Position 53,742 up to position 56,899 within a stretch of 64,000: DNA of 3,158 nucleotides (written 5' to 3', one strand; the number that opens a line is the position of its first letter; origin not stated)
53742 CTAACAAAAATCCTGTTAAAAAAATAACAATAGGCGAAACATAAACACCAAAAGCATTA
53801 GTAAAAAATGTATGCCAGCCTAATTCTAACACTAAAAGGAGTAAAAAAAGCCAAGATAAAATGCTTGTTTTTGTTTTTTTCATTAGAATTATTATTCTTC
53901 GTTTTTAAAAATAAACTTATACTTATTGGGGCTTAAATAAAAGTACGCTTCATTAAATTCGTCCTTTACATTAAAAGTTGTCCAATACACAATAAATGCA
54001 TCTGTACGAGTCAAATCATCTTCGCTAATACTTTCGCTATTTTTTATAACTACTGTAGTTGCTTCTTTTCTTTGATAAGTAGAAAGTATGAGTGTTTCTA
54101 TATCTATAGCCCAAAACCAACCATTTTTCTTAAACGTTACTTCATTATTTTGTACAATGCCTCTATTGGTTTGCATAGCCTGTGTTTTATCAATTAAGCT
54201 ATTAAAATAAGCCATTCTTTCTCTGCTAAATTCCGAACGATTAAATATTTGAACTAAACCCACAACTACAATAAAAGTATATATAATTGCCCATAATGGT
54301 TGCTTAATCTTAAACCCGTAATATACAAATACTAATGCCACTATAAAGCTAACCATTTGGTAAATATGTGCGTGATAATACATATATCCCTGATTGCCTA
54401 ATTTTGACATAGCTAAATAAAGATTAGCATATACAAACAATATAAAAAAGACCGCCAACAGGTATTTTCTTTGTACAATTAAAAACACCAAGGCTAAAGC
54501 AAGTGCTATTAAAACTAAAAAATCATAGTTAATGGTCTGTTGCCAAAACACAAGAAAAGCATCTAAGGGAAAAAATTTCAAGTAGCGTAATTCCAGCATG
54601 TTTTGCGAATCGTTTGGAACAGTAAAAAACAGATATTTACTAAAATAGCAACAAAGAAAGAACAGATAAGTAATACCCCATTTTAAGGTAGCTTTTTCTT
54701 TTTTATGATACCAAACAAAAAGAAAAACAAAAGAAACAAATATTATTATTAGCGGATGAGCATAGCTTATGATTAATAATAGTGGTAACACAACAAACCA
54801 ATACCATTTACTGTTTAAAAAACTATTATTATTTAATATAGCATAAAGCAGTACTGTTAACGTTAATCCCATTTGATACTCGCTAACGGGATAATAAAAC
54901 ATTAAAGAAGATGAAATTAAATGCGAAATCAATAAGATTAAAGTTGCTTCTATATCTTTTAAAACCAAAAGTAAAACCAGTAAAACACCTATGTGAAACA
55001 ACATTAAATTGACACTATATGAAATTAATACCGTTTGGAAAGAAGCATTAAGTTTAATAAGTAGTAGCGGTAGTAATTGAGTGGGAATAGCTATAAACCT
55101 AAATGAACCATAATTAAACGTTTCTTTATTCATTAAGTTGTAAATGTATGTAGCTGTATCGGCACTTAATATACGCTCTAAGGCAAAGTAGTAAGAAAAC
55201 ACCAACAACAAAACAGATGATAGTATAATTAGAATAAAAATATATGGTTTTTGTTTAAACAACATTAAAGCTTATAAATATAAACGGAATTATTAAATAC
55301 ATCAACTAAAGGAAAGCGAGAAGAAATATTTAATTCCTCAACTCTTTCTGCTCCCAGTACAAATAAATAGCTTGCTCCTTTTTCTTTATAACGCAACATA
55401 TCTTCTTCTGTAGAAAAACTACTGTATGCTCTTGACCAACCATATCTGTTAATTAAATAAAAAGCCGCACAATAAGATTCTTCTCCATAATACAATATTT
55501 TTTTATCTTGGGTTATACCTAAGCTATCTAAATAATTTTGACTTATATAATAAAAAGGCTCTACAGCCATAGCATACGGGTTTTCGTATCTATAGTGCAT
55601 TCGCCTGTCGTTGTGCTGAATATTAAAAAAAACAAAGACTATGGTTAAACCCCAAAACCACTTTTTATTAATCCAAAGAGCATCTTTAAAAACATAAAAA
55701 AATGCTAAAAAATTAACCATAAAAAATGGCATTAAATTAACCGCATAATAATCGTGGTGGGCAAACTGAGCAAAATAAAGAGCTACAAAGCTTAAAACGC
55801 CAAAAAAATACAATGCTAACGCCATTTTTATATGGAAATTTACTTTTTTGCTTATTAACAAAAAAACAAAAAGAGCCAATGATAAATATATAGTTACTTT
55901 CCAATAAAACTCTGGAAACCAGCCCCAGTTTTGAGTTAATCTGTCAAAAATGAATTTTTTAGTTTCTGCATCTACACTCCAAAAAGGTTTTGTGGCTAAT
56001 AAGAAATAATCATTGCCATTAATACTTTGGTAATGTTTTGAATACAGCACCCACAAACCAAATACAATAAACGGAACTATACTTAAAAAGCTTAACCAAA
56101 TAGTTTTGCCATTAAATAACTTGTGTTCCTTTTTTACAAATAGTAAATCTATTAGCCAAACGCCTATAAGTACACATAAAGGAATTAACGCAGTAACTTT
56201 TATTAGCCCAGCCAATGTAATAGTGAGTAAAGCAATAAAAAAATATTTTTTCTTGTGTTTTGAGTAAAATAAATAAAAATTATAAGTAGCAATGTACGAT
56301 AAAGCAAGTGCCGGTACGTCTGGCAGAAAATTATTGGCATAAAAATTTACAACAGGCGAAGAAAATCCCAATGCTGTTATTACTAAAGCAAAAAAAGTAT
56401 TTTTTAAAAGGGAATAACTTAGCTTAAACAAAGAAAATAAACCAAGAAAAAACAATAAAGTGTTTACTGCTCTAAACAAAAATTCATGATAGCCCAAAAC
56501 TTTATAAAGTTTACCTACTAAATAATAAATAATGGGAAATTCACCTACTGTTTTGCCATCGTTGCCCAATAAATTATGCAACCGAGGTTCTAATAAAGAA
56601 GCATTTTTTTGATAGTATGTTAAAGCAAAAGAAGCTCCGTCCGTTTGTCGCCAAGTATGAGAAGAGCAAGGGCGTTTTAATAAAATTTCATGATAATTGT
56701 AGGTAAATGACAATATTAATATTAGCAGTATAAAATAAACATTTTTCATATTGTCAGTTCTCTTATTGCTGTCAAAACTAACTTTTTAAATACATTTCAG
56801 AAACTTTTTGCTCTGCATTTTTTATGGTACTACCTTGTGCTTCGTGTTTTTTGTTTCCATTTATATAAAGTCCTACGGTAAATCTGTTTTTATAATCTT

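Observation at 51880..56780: GT2 donor synthase facing three tandem GT-C-like polytopic membrane proteins: an uncharacterised periplasmic glycosylation module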

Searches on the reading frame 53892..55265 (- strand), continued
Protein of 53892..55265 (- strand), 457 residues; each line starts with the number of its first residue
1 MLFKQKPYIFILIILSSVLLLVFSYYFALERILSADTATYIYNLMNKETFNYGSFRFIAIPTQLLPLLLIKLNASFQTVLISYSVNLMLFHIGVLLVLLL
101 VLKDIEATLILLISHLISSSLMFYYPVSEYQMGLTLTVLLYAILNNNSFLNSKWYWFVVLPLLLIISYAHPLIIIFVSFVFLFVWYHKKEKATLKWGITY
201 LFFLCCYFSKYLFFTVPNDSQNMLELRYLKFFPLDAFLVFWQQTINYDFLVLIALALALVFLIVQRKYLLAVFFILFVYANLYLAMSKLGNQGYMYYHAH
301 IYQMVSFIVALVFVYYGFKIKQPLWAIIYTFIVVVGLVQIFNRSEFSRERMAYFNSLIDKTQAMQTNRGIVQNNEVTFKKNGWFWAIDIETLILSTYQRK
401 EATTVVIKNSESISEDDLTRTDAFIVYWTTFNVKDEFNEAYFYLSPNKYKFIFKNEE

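Call 83: find_encoding_contigs(protein=P0200, flank=8000, max_places=1)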
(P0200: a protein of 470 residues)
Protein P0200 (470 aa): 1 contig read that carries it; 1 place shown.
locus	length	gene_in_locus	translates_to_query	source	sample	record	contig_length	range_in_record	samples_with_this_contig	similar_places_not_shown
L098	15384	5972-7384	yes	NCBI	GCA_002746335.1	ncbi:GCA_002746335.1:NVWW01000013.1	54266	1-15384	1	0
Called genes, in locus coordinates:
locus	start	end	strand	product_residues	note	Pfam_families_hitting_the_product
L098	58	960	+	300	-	PF16193:AAA_assoc_2, PF12002:MgsA_C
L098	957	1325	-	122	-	-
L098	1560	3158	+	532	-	-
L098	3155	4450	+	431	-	PF18990:DUF5723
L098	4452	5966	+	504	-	PF18962:Por_Secre_tail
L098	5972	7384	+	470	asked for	-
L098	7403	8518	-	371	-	PF13439:Glyco_transf_4, PF20706:GT4-conflict, PF00534:Glycos_transf_1, PF13692:Glyco_trans_1_4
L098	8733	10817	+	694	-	PF01804:Penicil_amidase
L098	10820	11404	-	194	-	PF06175:MiaE, PF02915:Rubrerythrin (weak)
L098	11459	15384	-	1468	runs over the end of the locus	PF00801:PKD (weak), PF00801:PKD, PF18911:PKD_4, PF18911:PKD_4, PF18911:PKD_4, PF18911:PKD_4, PF18911:PKD_4, PF13585:CHU_C, +7 more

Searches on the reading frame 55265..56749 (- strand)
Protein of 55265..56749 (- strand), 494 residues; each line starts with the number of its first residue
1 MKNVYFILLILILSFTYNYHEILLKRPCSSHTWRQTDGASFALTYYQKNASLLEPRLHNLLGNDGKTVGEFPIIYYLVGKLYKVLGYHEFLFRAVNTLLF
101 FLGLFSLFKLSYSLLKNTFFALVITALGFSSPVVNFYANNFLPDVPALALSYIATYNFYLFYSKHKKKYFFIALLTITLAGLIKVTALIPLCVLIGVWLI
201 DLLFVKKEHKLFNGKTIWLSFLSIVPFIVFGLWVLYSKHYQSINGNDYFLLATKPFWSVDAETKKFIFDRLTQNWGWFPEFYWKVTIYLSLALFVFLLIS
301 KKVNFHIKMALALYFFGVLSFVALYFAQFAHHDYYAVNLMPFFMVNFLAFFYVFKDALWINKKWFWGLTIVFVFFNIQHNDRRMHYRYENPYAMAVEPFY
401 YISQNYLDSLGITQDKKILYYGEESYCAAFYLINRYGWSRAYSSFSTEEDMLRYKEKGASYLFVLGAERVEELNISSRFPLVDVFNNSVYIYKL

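Call 3: search_protein_families(library=pfam, proteins=[window:55265-56749:-], max_evalue=1)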
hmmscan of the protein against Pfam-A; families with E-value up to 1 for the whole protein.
window:55265-56749:- (494 aa): 1 family
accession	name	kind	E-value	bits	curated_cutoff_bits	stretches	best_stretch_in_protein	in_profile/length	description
PF13231.12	PMT_2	-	8.5e-06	26.5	26.1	1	72-230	4-157/160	Dolichyl-phosphate-mannose-protein mannosyltransferase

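Call 4: search_protein_families(library=ncbifam, proteins=[window:55265-56749:-], max_evalue=1)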
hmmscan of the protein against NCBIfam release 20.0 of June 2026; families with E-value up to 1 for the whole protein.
window:55265-56749:- (494 aa): 0 families

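Call 12: find_homologous_proteins(query=window:55265-56749:-)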
Query window:55265-56749:- (494 aa): 91 proteins with E <= 0.001 among 8000 candidates.
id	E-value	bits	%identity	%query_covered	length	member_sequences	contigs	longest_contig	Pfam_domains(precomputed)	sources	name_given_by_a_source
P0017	0.0e+0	1026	91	100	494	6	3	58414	PF02366.25,PF13231.13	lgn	-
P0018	2.0e-166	573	53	99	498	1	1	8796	-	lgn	-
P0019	3.2e-141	490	49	99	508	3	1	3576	-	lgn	-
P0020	5.8e-139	483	47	100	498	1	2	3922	-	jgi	jgi:hypothetical protein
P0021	5.2e-126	440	44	99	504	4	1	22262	-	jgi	jgi:MFS family permease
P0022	2.2e-124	434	44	99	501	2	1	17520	PF13231.13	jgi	jgi:MFS family permease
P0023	1.3e-77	280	35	96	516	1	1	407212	PF13231.13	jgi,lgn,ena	-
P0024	3.0e-76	276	34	90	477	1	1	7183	PF13231.13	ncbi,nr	ncbi:MAG: hypothetical protein JWO06_2269 [Bacteroidota bacterium]|nr:hypothetical protein [Bacteroi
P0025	9.2e-73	264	35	100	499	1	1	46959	PF13231.13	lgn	-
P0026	1.7e-71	260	35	99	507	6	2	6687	PF13231.13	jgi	-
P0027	5.5e-70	255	36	95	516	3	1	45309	PF13231.13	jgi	jgi:hypothetical protein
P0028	4.0e-69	252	34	100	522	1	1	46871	PF13231.13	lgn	-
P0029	5.9e-69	252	35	93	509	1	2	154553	PF13231.13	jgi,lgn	jgi:hypothetical protein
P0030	2.6e-68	250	34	91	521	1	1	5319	PF13231.13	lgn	-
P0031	8.3e-68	248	33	93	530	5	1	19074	PF13231.13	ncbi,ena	-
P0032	1.4e-67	247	36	98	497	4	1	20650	PF13231.13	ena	-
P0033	1.2e-66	244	33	94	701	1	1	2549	PF13231.13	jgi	jgi:hypothetical protein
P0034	7.9e-65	238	33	97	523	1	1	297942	PF13231.13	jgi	jgi:hypothetical protein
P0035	5.4e-64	235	32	96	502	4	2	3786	PF13231.13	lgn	-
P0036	1.0e-63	234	35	88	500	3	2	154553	PF13231.13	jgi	jgi:hypothetical protein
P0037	2.4e-63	233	32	97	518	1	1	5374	PF13231.13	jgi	jgi:hypothetical protein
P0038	1.6e-62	230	33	100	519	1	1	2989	PF13231.13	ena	-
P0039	2.6e-62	230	32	92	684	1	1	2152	PF13231.13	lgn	-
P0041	1.8e-61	227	35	91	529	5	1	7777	PF02366.25,PF13231.13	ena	-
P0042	3.6e-61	226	31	96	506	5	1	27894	PF13231.13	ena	-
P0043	3.8e-61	226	32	99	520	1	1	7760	PF13231.13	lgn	-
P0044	8.2e-61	225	34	94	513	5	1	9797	PF13231.13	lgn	-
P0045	2.6e-60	223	33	95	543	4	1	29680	PF13231.13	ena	-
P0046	1.6e-59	221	33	94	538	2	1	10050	PF13231.13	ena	-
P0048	1.6e-58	217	31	99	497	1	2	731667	PF13231.13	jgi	jgi:hypothetical protein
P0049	3.2e-58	216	31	91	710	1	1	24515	PF13231.13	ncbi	-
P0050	1.2e-57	214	33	94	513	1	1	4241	PF13231.13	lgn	-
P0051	1.7e-57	214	33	92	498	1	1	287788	PF13231.13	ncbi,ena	-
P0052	1.2e-56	211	31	91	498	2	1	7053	PF13231.13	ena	-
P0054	2.4e-56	210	31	99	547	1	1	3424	PF13231.13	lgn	-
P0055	6.4e-56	209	31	94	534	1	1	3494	PF13231.13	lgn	-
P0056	1.1e-55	208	31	94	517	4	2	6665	PF13231.13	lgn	-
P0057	1.8e-55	207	31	97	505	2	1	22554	PF13231.13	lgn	-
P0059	8.9e-55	205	34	65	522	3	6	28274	PF13231.13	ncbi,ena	-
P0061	1.6e-53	201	30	93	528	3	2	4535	PF13231.13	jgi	jgi:hypothetical protein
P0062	1.7e-53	201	31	99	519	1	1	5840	PF13231.13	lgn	-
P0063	4.6e-53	199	32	93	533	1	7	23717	PF13231.13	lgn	-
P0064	3.9e-52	196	29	93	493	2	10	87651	PF13231.13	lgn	-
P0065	4.4e-52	196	31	99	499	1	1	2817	PF13231.13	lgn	-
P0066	5.8e-52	196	31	93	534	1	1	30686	PF13231.13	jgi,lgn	-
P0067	1.2e-51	195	32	94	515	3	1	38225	PF13231.13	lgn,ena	-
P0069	7.0e-51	192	29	96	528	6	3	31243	PF13231.13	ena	-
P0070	7.6e-51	192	31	87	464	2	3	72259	PF13231.13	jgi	-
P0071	8.6e-51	192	32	92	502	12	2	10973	PF13231.13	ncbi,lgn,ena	-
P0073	2.0e-50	191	33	88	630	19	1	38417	PF25490.1,PF06268.20,PF13231.13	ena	-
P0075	1.5e-49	188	30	94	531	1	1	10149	PF02366.25,PF13231.13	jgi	jgi:hypothetical protein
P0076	2.7e-49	187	29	99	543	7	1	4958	PF13231.13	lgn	-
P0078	8.2e-48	182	30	96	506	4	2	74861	PF13231.13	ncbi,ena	-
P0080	2.4e-46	177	29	94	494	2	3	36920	PF13231.13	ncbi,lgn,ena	-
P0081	4.9e-46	176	30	94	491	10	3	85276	PF13231.13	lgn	-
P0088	8.0e-44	169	29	96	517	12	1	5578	PF13231.13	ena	-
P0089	1.4e-43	168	28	96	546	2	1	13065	PF13231.13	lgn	-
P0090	7.3e-43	166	31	79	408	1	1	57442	PF13231.13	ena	-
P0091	1.4e-42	165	29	95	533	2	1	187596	PF02366.25,PF13231.13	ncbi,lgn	-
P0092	1.1e-41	162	37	55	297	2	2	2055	PF13231.13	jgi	-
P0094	3.9e-41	160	30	88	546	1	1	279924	PF13231.13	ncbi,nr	ncbi:MAG: glycosyltransferase family 39 protein [Bacteroidia bacterium]|nr:glycosyltransferase famil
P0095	7.9e-40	156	29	95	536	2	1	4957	PF02366.25,PF13231.13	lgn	-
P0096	8.6e-39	152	28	92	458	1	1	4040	PF13231.13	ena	-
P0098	7.4e-35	139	27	93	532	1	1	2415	PF13231.13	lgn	-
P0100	1.5e-27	115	28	87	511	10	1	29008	PF13231.13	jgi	-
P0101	1.0e-25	109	30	70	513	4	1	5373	PF13231.13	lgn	-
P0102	2.1e-25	108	26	93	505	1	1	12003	PF13231.13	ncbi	-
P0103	6.5e-25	106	29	78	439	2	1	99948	PF13231.13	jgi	-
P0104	1.1e-17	83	26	87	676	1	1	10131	PF13231.13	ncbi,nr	ncbi:MAG: glycosyltransferase family 39 protein [Flavobacteriales bacterium]|nr:glycosyltransferase 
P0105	1.3e-14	72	24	89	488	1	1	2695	PF13231.13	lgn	-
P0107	1.3e-10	59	31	40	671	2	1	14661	PF13231.13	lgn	-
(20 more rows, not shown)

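Call 26: search_solved_structures(query=A3, max_evalue=1)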
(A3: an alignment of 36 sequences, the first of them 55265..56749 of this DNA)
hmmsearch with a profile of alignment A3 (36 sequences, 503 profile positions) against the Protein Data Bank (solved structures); distinct sequences matched with E-value up to 1: 6.
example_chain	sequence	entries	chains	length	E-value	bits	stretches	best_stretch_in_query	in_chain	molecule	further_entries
7a8s_A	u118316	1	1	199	0.0018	20.2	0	440-487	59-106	sTIM11_h3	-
7osu_A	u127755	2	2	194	0.0032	19.4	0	441-481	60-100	sTIM11noCys-SB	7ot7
6yqy_A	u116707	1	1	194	0.0074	18.2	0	441-481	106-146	de novo designed TIM barrel sTIM11noCys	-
5bvl_A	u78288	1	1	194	0.011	17.6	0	441-481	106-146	designed TIM barrel sTIM11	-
8r8n_A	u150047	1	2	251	0.014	17.3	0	441-481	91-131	HalluTIM2-2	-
8r8o_A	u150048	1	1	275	0.25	13.1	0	441-480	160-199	HalluTIM3-1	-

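Call 64: find_encoding_contigs(protein=P0021, flank=8000, max_places=2)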
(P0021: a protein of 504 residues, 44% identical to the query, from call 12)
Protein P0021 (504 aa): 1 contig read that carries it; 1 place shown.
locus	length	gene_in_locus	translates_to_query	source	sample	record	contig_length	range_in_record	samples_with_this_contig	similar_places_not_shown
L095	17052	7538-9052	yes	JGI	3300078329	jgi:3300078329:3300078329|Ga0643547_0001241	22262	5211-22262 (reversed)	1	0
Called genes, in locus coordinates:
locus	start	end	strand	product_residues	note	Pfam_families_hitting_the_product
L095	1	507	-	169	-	?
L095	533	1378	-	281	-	PF00456:Transketolase_N, PF13292:DXP_synthase_N, PF00676:E1_dh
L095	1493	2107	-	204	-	PF13640:2OG-FeII_Oxy_3, PF13661:2OG-FeII_Oxy_4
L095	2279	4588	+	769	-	PF07675:Cleaved_Adhesin, PF00801:PKD, PF18911:PKD_4, PF18962:Por_Secre_tail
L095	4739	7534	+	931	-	PF02739:5_3_exonuc_N, PF01367:5_3_exonuc, PF01612:DNA_pol_A_exo1, PF22619:DNA_polI_exo1, PF00476:DNA_pol_A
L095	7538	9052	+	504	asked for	-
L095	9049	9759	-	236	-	PF00535:Glycos_transf_2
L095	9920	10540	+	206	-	PF21176:RecR_HhH, PF01751:Toprim, PF13662:Toprim_4, PF21175:RecR_C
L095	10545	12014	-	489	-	PF02386:TrkH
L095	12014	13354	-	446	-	PF01488:Shikimate_DH (faint), PF02254:TrkA_N, PF13241:NAD_binding_7 (faint), PF02254:TrkA_N, PF02080:TrkA_C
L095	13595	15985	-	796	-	PF21544:PorZ_N_b_propeller, PF07494:Reg_prop (faint)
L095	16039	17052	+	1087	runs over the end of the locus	PF00133:tRNA-synt_1, PF09334:tRNA-synt_1g (weak), PF08264:Anticodon_1, PF19302:DUF5915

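Call 65: find_encoding_contigs(protein=P0018, flank=8000, max_places=2)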
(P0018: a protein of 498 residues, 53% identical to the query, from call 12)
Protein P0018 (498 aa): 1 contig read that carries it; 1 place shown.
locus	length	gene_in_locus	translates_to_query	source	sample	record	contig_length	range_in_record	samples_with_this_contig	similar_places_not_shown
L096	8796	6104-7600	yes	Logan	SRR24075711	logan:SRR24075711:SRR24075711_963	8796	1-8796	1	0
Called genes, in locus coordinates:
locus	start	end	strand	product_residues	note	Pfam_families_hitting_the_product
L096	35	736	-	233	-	PF03544:TonB_C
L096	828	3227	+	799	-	PF07675:Cleaved_Adhesin, PF00801:PKD, PF18911:PKD_4 (weak), PF18962:Por_Secre_tail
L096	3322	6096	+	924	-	PF02739:5_3_exonuc_N, PF01367:5_3_exonuc, PF01612:DNA_pol_A_exo1, PF22619:DNA_polI_exo1, PF00476:DNA_pol_A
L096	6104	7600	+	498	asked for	-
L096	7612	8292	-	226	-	PF00535:Glycos_transf_2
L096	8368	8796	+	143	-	?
